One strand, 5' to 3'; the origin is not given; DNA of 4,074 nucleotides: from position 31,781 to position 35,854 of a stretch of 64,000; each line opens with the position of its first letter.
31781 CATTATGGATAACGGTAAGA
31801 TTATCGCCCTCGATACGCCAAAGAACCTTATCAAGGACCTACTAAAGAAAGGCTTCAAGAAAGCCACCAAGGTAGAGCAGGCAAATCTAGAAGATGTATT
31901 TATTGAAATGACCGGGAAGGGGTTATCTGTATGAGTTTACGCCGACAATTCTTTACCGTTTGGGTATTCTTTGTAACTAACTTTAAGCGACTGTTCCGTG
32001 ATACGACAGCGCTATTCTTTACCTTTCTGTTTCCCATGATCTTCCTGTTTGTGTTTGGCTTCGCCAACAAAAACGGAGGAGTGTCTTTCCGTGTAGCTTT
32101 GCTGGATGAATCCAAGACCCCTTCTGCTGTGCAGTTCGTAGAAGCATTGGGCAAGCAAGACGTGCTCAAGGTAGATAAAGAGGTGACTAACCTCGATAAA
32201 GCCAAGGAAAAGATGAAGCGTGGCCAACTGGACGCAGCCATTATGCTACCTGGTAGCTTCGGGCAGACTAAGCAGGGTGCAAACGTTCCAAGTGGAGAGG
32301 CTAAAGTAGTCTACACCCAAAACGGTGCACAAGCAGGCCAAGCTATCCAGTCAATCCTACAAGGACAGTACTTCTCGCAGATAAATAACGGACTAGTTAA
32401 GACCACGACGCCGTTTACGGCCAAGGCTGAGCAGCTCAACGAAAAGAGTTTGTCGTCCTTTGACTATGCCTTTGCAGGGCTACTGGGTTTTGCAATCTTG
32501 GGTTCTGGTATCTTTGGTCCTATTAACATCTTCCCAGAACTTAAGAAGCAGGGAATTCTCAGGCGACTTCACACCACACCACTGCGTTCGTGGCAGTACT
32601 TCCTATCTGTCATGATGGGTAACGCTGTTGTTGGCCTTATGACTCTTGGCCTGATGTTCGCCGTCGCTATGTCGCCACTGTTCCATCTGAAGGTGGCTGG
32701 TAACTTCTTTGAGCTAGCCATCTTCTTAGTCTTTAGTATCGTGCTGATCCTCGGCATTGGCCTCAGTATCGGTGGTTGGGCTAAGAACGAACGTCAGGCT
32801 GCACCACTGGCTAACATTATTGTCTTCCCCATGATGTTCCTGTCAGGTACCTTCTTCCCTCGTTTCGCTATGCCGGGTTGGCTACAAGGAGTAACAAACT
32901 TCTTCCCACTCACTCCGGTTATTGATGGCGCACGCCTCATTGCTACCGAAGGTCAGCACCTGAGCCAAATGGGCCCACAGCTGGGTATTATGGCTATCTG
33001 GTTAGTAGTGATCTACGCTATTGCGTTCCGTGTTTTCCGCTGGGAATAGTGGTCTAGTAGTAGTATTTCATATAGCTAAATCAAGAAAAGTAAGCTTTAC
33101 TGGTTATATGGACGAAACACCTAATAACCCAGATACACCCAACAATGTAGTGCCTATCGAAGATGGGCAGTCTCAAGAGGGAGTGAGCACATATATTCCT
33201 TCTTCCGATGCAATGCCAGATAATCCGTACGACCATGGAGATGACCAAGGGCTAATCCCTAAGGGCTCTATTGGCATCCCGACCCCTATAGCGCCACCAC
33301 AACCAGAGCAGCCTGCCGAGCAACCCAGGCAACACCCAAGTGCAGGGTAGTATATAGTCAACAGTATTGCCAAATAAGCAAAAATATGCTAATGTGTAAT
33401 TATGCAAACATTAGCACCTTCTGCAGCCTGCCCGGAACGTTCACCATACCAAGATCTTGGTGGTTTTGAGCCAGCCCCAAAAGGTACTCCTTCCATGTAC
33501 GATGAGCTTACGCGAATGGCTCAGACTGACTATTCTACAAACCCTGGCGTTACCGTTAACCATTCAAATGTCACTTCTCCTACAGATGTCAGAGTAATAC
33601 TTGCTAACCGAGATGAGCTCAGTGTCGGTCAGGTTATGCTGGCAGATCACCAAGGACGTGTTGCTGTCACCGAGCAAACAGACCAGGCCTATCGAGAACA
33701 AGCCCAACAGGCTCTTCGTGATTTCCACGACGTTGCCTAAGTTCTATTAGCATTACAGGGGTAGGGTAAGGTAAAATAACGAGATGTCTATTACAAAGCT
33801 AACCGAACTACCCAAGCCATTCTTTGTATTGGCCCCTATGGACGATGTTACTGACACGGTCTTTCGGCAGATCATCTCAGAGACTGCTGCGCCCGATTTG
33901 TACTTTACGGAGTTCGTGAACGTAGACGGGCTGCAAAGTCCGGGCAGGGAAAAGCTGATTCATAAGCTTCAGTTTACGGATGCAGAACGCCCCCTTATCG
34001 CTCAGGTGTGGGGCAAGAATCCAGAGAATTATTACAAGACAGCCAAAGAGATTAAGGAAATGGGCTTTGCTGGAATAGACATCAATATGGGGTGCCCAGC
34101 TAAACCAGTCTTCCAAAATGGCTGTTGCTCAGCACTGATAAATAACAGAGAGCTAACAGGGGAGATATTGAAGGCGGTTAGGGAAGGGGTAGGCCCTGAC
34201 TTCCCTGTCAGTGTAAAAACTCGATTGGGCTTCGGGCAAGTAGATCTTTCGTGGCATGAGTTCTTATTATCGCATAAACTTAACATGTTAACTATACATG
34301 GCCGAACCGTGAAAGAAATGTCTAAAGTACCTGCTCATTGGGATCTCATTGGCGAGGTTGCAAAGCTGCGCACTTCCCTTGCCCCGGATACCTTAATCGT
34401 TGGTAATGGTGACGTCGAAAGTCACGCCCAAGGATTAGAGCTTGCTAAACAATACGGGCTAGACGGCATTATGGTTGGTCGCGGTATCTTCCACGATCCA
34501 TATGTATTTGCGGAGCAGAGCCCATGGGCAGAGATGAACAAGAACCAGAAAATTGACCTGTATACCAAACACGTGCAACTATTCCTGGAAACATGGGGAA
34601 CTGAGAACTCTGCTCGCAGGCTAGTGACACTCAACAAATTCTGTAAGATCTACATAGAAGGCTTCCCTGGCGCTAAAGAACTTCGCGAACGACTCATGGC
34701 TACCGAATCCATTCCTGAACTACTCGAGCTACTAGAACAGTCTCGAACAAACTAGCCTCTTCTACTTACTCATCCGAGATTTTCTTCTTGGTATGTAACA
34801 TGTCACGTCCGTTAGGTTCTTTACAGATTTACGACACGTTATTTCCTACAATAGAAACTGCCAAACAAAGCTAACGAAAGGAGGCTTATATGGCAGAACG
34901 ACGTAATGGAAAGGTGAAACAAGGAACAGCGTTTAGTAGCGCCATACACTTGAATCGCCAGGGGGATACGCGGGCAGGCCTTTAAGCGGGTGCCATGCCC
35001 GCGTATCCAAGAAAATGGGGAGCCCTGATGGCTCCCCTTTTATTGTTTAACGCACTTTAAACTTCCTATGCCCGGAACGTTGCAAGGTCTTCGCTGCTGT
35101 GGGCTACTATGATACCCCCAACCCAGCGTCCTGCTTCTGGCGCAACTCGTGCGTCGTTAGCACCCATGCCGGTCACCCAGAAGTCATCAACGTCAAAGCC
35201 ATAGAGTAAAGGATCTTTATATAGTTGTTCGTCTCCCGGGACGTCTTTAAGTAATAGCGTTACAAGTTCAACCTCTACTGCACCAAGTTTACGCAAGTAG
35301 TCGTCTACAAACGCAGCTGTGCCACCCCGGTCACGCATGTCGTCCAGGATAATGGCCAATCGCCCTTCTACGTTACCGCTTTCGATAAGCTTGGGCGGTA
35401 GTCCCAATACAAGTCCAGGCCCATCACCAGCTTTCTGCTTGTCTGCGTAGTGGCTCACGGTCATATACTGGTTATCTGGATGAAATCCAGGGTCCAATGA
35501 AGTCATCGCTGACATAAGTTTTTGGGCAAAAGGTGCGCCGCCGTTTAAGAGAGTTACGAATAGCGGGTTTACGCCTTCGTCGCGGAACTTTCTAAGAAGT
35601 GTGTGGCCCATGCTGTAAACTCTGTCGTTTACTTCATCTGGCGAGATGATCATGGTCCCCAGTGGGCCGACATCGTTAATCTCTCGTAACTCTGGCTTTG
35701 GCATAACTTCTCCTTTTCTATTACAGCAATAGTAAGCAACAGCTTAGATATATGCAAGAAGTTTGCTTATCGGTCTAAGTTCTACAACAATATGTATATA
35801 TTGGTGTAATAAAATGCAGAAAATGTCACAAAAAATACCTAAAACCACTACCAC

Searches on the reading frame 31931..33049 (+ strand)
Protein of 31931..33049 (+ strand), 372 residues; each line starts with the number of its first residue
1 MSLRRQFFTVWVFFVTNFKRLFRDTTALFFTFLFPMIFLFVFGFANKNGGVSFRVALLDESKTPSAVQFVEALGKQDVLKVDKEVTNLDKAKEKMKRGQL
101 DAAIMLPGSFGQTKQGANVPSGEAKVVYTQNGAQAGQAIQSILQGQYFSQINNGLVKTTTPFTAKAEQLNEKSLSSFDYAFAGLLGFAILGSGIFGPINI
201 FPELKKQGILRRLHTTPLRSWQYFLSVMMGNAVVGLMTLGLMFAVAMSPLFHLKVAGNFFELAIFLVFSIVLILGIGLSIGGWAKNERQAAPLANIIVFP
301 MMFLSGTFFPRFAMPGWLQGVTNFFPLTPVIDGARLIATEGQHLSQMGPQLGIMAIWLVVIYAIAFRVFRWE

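Call 23: search_protein_families(library=pfam, proteins=[window:31931-33049:+], max_evalue=0.001)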
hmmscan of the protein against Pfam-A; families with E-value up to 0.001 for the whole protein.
window:31931-33049:+ (372 aa): 3 families
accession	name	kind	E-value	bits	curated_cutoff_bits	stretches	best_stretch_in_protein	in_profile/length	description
PF12698.13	ABC2_membrane_3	-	5.2e-44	151.2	31.6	1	28-366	4-346/347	ABC-2 family transporter protein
PF01061.29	ABC2_membrane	-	5.5e-26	91.9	26.9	1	139-336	26-208/211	ABC-2 type transporter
PF12679.13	ABC2_membrane_2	-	5.5e-10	39.4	27.2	1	17-370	7-279/283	ABC-2 family transporter protein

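Call 101: find_encoding_contigs(protein=window:31931-33049:+, flank=1000, max_places=10)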
Protein window:31931-33049:+ (372 aa): 9 contigs read that carry it; 4 places shown.
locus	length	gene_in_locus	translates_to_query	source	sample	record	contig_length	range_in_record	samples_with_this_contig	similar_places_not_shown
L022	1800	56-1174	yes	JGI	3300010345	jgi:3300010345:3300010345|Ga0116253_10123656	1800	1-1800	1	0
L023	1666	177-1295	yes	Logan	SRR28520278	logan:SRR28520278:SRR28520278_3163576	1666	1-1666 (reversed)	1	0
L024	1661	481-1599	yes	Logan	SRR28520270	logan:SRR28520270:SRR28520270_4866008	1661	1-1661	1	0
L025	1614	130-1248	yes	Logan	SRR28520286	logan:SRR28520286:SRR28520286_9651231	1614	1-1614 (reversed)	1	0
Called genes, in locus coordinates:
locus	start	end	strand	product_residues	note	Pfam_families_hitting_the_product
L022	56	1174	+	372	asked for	PF12679:ABC2_membrane_2, PF12698:ABC2_membrane_3, PF01061:ABC2_membrane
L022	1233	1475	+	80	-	-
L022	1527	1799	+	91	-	?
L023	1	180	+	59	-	?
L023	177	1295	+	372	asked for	PF12679:ABC2_membrane_2, PF12698:ABC2_membrane_3, PF01061:ABC2_membrane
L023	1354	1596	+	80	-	-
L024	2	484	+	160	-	?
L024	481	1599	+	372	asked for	PF12679:ABC2_membrane_2, PF12698:ABC2_membrane_3, PF01061:ABC2_membrane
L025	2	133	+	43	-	?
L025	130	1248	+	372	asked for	PF12679:ABC2_membrane_2, PF12698:ABC2_membrane_3, PF01061:ABC2_membrane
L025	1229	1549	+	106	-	-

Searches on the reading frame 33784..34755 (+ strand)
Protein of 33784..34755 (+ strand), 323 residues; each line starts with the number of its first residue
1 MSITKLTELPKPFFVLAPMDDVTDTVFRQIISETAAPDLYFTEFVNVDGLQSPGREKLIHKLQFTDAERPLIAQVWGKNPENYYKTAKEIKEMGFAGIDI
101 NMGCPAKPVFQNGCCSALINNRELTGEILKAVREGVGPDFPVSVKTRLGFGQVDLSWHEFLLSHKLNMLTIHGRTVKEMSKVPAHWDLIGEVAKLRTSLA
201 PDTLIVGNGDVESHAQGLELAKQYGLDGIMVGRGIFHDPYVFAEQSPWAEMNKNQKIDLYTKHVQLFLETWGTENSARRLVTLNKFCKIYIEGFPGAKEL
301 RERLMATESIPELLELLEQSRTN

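Call 23: search_protein_families(library=pfam, proteins=[window:33784-34755:+], max_evalue=0.001)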
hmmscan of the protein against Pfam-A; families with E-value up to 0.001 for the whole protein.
window:33784-34755:+ (323 aa): 2 families
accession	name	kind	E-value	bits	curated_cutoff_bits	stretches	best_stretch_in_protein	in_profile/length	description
PF01207.24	Dus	-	2.2e-52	178.6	20.4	1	16-318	2-303/311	Dihydrouridine synthase (Dus)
PF01180.27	DHO_dh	-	0.00037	20.2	27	1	43-145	64-163/291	Dihydroorotate dehydrogenase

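Call 99: list_cluster_members(proteins=[window:33784-34755:+, window:28114-29409:-, window:24988-25566:+, window:19334-20218:+, window:31931-33049:+])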
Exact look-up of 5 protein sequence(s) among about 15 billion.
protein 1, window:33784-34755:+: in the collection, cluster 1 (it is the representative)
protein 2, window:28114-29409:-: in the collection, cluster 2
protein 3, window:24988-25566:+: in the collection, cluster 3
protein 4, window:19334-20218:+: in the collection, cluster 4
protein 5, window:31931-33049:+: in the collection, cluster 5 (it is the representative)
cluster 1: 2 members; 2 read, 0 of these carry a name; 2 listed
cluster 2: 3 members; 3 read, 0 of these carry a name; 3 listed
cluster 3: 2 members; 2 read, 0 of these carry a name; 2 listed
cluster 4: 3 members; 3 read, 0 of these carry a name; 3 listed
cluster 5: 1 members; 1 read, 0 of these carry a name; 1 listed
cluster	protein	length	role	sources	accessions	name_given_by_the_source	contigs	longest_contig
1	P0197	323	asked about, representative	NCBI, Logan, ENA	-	-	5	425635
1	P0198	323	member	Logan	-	-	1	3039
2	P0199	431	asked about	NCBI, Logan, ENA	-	-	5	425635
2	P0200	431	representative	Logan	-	-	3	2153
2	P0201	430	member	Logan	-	-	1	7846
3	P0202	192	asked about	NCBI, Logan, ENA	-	-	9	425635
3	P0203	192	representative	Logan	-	-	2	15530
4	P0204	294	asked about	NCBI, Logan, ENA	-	-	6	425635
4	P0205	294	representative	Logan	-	-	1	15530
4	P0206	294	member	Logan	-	-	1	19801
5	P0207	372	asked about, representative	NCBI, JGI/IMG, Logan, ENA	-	-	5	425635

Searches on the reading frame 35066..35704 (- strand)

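Call 76: search_protein_families(library=pfam, proteins=[window:35066-35704:-], max_evalue=0.001)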
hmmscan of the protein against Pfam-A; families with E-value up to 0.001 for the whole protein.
window:35066-35704:- (212 aa): 1 family
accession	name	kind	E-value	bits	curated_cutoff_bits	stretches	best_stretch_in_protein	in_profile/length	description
PF00156.33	Pribosyltran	-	3.3e-08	33.5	26.3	1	39-154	22-127/158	Phosphoribosyl transferase domain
